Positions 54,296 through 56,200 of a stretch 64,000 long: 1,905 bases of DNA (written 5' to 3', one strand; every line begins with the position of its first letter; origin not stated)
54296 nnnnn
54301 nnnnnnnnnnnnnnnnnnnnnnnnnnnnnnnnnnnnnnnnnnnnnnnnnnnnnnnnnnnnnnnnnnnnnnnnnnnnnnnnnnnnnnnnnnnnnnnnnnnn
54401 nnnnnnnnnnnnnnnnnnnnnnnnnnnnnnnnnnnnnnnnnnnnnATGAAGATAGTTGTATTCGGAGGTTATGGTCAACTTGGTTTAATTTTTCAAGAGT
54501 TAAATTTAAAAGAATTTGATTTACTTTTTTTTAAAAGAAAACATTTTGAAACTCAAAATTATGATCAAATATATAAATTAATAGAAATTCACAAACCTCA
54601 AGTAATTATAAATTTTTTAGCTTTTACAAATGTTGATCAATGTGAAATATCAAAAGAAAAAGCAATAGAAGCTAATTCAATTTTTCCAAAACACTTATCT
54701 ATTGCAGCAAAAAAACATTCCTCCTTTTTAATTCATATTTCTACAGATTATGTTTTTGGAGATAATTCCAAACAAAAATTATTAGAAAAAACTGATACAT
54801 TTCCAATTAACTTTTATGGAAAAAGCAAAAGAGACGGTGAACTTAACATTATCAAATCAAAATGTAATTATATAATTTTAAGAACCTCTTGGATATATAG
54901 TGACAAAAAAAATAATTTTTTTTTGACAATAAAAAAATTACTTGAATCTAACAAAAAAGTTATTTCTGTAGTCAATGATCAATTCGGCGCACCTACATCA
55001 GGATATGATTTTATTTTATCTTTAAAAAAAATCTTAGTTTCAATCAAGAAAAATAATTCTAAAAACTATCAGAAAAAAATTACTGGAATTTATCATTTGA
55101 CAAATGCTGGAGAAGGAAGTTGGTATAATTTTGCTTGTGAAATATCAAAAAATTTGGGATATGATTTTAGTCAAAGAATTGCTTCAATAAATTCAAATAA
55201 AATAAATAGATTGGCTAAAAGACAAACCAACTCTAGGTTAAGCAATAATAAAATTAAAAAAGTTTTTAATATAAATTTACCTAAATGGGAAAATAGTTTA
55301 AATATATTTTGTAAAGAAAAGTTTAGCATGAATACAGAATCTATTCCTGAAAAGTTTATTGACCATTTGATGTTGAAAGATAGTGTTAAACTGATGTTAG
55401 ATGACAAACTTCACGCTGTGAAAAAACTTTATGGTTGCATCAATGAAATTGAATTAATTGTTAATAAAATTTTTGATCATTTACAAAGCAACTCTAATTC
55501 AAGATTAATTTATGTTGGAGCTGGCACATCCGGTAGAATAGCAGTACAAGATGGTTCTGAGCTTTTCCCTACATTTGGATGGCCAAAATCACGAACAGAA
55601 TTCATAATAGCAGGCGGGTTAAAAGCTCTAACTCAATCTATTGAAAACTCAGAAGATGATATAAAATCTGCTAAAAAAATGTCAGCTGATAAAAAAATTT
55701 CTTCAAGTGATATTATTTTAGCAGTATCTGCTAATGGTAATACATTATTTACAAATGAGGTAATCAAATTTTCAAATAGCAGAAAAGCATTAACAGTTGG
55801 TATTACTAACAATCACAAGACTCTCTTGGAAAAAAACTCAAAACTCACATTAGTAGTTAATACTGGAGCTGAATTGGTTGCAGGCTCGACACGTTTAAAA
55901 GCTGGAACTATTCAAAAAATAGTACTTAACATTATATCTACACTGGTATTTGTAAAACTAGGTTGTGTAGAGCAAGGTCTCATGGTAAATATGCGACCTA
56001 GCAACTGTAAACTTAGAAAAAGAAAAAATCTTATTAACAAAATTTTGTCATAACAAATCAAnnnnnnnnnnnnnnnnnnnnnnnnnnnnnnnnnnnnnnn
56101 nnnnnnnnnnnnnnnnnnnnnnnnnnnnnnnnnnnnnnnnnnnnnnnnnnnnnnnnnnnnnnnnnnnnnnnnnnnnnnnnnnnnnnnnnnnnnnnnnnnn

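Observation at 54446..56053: rfbD (dTDP-rhamnose pathway) and murQ (peptidoglycan recycling) form one uninterrupted 535-aa reading frame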

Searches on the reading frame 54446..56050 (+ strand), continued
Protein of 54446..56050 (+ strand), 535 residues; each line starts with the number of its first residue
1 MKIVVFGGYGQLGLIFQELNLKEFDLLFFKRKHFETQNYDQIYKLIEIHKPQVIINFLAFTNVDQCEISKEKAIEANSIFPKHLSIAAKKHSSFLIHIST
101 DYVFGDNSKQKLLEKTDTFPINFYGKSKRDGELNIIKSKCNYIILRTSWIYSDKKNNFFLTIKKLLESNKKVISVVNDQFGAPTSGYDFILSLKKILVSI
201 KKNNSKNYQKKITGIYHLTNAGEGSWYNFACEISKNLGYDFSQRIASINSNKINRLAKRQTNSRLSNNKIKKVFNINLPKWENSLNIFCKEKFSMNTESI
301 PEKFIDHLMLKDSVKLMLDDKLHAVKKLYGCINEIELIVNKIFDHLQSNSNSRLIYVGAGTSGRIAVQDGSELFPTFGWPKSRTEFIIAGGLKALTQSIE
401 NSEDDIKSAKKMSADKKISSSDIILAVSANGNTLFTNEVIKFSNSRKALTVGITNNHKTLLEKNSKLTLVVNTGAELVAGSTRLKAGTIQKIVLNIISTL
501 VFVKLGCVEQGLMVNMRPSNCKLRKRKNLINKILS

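Call 25: find_encoding_contigs(protein=P0004, flank=3000, max_places=3)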
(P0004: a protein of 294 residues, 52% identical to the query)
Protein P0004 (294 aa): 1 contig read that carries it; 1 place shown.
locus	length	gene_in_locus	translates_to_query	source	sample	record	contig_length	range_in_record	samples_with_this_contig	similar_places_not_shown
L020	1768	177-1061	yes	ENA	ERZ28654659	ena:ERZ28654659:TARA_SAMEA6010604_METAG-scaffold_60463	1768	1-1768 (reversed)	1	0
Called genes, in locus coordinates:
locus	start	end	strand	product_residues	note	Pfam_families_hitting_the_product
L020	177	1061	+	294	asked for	PF22645:GKRP_SIS_N, PF01380:SIS (weak)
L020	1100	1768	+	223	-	?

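Call 29: search_protein_representatives(protein=window:54446-56050:+)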
Query: 535 residues. Proteins with E-value up to 0.001 (for the whole library): 28504; up to 1e-10: 15505; up to 1e-30: 2284. The best 150 are listed.
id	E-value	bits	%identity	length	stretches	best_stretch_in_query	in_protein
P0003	1.3e-73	265.0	48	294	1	1-292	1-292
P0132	2.8e-63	230.9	51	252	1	296-534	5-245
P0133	5.4e-63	230.0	66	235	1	357-532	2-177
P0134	9.5e-57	209.4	43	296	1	1-293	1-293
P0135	1.3e-55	205.7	33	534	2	302-514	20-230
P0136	1.4e-55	205.6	47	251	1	296-529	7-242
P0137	1.5e-55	205.5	49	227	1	316-533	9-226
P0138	1.3e-54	202.3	47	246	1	300-534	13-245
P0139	1.8e-53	198.6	42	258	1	295-534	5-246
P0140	7.1e-51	190.0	45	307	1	295-530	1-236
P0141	4.2e-50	187.5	45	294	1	2-286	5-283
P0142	1.7e-49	185.5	41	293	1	1-291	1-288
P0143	7.6e-49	183.4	45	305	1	295-527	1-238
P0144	4.4e-48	180.8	39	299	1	2-291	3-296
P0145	4.5e-48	180.8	44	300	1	310-529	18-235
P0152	1.9e-47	178.7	43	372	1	305-527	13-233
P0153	2.1e-47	178.6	34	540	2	319-499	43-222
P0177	1.9e-44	168.9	36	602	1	1-285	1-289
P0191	1.1e-43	166.3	44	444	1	314-527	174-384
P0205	4.8e-43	164.2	32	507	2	288-501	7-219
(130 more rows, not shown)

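Call 31: search_protein_families(library=pfam, proteins=[P0135, P0153, P0205, P0177, P0191, P0152, P0132, P0133], max_evalue=0.0001)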
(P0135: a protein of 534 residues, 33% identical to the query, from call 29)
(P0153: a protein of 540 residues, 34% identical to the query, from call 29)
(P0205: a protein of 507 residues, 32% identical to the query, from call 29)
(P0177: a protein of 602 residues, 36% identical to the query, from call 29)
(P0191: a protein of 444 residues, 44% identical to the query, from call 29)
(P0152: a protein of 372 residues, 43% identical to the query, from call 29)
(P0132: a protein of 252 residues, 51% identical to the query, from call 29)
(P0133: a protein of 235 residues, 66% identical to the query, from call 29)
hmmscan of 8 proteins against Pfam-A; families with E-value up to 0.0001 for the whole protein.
P0135 (534 aa): 3 families
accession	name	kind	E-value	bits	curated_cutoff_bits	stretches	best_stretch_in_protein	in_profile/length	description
PF01380.27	SIS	-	9.9e-18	64.6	25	2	133-211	50-126/131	SIS domain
PF22645.1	GKRP_SIS_N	-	5.3e-14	52.4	27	1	57-154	6-107/113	Glucokinase regulatory protein N-terminal SIS domain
PF13580.11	SIS_2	-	2.9e-09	37.5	27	0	271-394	16-137/138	SIS domain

P0153 (540 aa): 4 families
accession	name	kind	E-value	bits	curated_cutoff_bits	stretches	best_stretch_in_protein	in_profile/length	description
PF01380.27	SIS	-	5.4e-16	59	25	1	141-206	51-116/131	SIS domain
PF22645.1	GKRP_SIS_N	-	2.4e-14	53.5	27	1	67-162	7-108/113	Glucokinase regulatory protein N-terminal SIS domain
PF13580.11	SIS_2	-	2.1e-13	51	27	1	51-177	12-137/138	SIS domain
PF20741.3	GKRP-like_C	-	3.6e-05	24.7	27.7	0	456-507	3-52/100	C-terminal lid domain of glucokinase regulatory protein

P0205 (507 aa): 3 families
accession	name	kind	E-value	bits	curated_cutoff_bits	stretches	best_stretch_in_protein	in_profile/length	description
PF22645.1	GKRP_SIS_N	-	5.2e-16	58.8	27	1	66-159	6-110/113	Glucokinase regulatory protein N-terminal SIS domain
PF01380.27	SIS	-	9.8e-12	45.2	25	1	133-214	48-127/131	SIS domain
PF20741.3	GKRP-like_C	-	2.6e-05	25.1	27.7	1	420-457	3-40/100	C-terminal lid domain of glucokinase regulatory protein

P0177 (602 aa): 7 families
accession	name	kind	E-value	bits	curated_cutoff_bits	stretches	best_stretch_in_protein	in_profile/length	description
PF04321.23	RmlD_sub_bind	-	2.2e-91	306.3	27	1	1-293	1-282/287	RmlD substrate binding domain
PF00535.33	Glycos_transf_2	-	1e-16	61.8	23.3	1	327-426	1-98/168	Glycosyl transferase family 2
PF01370.27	Epimerase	-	1.6e-15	57.6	20.9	1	4-160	2-177/240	NAD dependent epimerase/dehydratase family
PF10111.15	Glyco_tranf_2_2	-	1.9e-09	37.9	27.3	1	347-425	21-100/276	Glycosyltransferase like family 2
PF02709.20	Glyco_transf_7C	-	1.2e-08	34.9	23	1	501-561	17-77/78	N-terminal domain of galactosyltransferase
PF16363.11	GDP_Man_Dehyd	-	7.7e-08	32.6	27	1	33-139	57-165/332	GDP-mannose 4,6 dehydratase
PF13641.12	Glyco_tranf_2_3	-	1.9e-06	28.5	27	1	324-425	1-105/230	Glycosyltransferase like family 2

P0191 (444 aa): 7 families
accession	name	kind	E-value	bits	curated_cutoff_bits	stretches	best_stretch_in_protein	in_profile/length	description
PF22645.1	GKRP_SIS_N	-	1.8e-13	50.7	27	1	197-298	4-110/113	Glucokinase regulatory protein N-terminal SIS domain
PF00583.31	Acetyltransf_1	-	8.1e-10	39.4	20.7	1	38-120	20-115/116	Acetyltransferase (GNAT) family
PF13508.13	Acetyltransf_7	-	1.3e-09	38.7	27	1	52-122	4-83/84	Acetyltransferase (GNAT) domain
PF13673.13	Acetyltransf_10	-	9.6e-09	35.7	23.6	1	40-126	20-111/128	Acetyltransferase (GNAT) domain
PF01380.27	SIS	-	5e-08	33.3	25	1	264-353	40-127/131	SIS domain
PF13580.11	SIS_2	-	4.2e-06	27.3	27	1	192-311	18-137/138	SIS domain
PF20741.3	GKRP-like_C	-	8.7e-06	26.7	27.7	1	369-403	3-37/100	C-terminal lid domain of glucokinase regulatory protein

P0152 (372 aa): 3 families
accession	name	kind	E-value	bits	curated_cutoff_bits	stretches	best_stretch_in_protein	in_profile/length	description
PF22645.1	GKRP_SIS_N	-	5.8e-14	52.2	27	1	57-145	16-108/113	Glucokinase regulatory protein N-terminal SIS domain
PF01380.27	SIS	-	1.4e-09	38.3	25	1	122-204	49-129/131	SIS domain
PF13580.11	SIS_2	-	3.2e-09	37.4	27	1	37-160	15-137/138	SIS domain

P0132 (252 aa): 2 families
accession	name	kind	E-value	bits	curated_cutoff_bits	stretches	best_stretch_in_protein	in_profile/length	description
PF22645.1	GKRP_SIS_N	-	1.5e-13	50.9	27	1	53-151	6-109/113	Glucokinase regulatory protein N-terminal SIS domain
PF01380.27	SIS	-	4.8e-09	36.6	25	1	126-204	48-124/131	SIS domain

P0133 (235 aa): 3 families
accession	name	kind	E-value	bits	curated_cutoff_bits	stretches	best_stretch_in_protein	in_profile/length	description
PF22645.1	GKRP_SIS_N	-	2.4e-12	47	27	1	2-86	22-110/113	Glucokinase regulatory protein N-terminal SIS domain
PF01380.27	SIS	-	8.3e-09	35.8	25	1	61-127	49-113/131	SIS domain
PF03721.20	UDPG_MGDP_dh_N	-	3.6e-06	27.1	27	1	194-234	2-43/187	UDP-glucose/GDP-mannose dehydrogenase family, NAD binding domain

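Call 39: find_encoding_contigs(protein=P0133, flank=7000, max_places=2)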
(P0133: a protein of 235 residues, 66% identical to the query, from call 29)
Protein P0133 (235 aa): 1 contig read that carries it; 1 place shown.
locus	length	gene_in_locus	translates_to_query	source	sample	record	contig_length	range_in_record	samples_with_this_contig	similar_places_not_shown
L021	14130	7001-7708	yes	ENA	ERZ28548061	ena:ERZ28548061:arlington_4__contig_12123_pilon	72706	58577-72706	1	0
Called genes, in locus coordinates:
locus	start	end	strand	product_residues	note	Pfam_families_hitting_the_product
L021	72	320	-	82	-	PF07555:NAGidase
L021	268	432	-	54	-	PF07555:NAGidase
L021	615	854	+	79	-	PF01370:Epimerase, PF16363:GDP_Man_Dehyd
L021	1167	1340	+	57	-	-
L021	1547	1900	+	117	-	PF02585:PIG-L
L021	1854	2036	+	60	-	-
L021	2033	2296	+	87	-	-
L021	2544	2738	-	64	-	PF03702:AnmK (weak)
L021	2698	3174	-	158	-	PF03702:AnmK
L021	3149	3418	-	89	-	PF03702:AnmK (weak)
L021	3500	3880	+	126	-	PF01073:3Beta_HSD, PF01370:Epimerase, PF02719:Polysacc_synt_2, PF04321:RmlD_sub_bind, PF16363:GDP_Man_Dehyd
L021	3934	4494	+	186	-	PF01370:Epimerase, PF16363:GDP_Man_Dehyd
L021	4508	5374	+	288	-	PF00483:NTP_transferase, PF12804:NTP_transf_3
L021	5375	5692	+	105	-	PF00908:dTDP_sugar_isom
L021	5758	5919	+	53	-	PF00908:dTDP_sugar_isom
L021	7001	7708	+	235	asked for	PF22645:GKRP_SIS_N, PF01380:SIS, PF03721:UDPG_MGDP_dh_N (weak)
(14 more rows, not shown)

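Call 75: find_encoding_contigs(protein=P0122, flank=6000, max_places=3)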
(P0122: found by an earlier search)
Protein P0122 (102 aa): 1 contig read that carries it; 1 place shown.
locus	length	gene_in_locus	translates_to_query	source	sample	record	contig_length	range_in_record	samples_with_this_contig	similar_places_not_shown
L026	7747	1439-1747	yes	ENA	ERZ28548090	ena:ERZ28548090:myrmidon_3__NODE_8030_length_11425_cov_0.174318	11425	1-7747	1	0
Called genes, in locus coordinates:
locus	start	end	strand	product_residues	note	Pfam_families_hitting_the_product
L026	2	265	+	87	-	?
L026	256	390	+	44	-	-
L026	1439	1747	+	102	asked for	PF01380:SIS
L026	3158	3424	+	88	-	-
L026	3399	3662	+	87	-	-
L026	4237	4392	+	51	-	-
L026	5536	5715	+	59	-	PF16363:GDP_Man_Dehyd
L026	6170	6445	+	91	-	-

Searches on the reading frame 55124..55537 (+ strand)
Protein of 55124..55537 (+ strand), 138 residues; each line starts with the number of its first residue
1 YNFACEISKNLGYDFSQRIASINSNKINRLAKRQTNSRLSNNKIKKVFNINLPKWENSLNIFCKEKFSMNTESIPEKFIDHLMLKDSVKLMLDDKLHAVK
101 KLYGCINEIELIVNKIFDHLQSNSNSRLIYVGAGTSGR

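Call 20: find_related_loci(query=window:55124-55537:+, collection=metagenome_contigs, flank=4000)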
Query window:55124-55537:+ (138 aa) in metagenome_contigs; peptide patterns used: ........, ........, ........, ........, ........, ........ (x = any residue, [..] = any of these).
600 stretches matched a pattern (row limit reached: there are more); 1 encode a relative of the query (tblastn E <= 1e-3); 1 distinct loci.
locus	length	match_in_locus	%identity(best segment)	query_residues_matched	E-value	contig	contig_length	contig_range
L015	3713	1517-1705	41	13-64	9e-7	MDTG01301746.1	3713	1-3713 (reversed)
